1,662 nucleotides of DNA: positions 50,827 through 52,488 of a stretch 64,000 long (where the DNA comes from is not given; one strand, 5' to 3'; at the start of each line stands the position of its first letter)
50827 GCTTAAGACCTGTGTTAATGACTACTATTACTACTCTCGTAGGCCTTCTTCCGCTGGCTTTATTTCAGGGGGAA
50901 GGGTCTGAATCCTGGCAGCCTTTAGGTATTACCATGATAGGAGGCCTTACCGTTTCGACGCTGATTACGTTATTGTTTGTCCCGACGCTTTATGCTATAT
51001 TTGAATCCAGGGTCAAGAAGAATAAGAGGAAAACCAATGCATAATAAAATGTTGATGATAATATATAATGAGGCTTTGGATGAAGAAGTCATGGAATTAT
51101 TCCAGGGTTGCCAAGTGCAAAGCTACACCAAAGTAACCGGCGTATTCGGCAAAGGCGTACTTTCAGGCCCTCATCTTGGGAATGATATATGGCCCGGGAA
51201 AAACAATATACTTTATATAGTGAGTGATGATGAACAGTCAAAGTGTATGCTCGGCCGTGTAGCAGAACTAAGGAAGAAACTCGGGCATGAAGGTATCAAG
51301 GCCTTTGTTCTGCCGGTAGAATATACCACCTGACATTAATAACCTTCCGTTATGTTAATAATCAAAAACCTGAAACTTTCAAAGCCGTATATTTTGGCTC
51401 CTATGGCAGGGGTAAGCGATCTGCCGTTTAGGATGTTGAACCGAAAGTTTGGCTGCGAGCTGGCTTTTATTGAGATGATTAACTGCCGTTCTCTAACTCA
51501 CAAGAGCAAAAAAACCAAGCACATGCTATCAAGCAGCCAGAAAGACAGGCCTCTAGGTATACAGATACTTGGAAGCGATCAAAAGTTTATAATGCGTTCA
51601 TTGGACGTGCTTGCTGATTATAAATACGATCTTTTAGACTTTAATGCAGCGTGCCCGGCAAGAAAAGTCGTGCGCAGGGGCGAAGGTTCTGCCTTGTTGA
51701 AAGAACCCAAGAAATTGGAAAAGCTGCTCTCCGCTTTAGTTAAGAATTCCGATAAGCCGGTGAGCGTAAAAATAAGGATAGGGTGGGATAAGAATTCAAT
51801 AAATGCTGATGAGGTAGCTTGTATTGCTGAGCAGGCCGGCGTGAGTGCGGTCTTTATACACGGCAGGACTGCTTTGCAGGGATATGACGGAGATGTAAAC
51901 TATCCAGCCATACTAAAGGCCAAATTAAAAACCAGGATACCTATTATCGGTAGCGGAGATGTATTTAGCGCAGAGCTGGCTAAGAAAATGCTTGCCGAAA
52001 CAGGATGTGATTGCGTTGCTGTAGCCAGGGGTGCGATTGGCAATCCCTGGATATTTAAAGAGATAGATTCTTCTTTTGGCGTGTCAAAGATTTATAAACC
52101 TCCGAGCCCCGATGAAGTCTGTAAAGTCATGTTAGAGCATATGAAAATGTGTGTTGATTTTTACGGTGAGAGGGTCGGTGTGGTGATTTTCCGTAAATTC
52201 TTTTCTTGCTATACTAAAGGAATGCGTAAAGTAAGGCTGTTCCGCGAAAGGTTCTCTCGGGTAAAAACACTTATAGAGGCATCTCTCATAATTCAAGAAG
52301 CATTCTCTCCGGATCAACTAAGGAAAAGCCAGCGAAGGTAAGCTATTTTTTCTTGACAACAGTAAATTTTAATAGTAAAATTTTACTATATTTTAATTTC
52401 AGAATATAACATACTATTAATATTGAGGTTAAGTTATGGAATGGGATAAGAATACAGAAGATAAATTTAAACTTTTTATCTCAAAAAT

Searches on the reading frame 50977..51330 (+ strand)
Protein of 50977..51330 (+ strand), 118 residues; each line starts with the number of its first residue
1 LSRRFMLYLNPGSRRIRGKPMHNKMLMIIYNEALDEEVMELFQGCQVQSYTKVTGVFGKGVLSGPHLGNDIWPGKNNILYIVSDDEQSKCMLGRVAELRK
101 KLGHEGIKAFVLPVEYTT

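Call 6: search_protein_families(library=pfam, proteins=[window:50977-51330:+], max_evalue=0.01)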
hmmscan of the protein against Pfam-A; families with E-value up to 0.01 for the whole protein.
window:50977-51330:+ (118 aa): 1 family
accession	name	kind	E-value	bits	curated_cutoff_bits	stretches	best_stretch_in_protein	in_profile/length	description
PF00543.27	P-II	-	7.1e-06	26.8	25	1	24-115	2-93/102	Nitrogen regulatory protein P-II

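Call 7: search_protein_families(library=ncbifam, proteins=[window:50977-51330:+], max_evalue=0.001)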
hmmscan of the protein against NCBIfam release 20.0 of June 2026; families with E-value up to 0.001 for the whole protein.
window:50977-51330:+ (118 aa): 1 family
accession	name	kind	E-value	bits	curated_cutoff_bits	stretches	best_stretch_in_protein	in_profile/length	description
NF045581.1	PG0541_fam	equivalog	2.7e-26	91.4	45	1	24-113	1-91/91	PG0541 family transporter-associated protein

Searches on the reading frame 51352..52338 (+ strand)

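Call 3: search_protein_families(library=ncbifam, proteins=[window:51352-52338:+], max_evalue=0.01)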
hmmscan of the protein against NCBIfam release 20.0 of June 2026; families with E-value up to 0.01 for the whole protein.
window:51352-52338:+ (329 aa): 14 families
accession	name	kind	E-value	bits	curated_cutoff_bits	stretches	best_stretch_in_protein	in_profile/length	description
TIGR00737.1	nifR3_yhdG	equivalog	3.6e-98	328.7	293.3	1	4-319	1-316/319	tRNA dihydrouridine synthase DusB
NF008774.0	PRK11815.1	equivalog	4.6e-34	117.9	269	1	13-312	15-318/337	tRNA dihydrouridine(20/20a) synthase DusA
NF007838.0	PRK10550.1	equivalog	2.1e-26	92.6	395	1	14-234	4-233/312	tRNA dihydrouridine(16) synthase DusC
TIGR00742.1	yjbN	subfamily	1.4e-25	90.4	397.2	1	15-305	5-299/318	tRNA dihydrouridine(20/20a) synthase DusA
TIGR00736.1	nifR3_rel_arch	hypoth_equivalog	3e-11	43.3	218.7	1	91-231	92-226/231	MJ0144 family RNA dihydrouridine synthase-like protein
NF005574.0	PRK07259.1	equivalog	5.7e-06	25.5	269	1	60-167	89-189/304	dihydroorotate dehydrogenase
TIGR01037.2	pyrD_sub1_fam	subfamily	1.1e-05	24.6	270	1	61-238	86-276/300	dihydroorotate dehydrogenase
TIGR03997.1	mycofact_OYE_2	equivalog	3.5e-05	22.4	793.15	1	186-239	273-328/645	mycofactocin system FadH/OYE family oxidoreductase 2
NF003652.0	PRK05286.2-5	equivalog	0.00058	19.1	267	0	188-238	286-336/353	quinone-dependent dihydroorotate dehydrogenase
NF003651.0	PRK05286.2-4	equivalog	0.00081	18.1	448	0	91-164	185-252/377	quinone-dependent dihydroorotate dehydrogenase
NF045592.1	bili_reduct_N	equivalog_domain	0.00098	18.4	425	1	191-237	283-329/363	bilirubin reductase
NF045599.1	bili_reduct_long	exception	0.0032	15.8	750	0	189-238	282-331/641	bilirubin reductase, long form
NF003646.0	PRK05286.1-4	equivalog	0.0047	15.8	457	0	188-229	282-322/341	quinone-dependent dihydroorotate dehydrogenase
NF006183.0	PRK08318.1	equivalog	0.0054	15.5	335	1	37-166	72-196/422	NAD-dependent dihydropyrimidine dehydrogenase subunit PreA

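Call 4: search_protein_families(library=pfam, proteins=[window:51352-52338:+], max_evalue=0.01)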
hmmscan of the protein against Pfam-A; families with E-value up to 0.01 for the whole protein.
window:51352-52338:+ (329 aa): 2 families
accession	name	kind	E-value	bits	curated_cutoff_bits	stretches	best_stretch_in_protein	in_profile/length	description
PF01207.24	Dus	-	7.1e-74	249.1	20.4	1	14-314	1-302/311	Dihydrouridine synthase (Dus)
PF01180.27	DHO_dh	-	0.0001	22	27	0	189-239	234-284/291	Dihydroorotate dehydrogenase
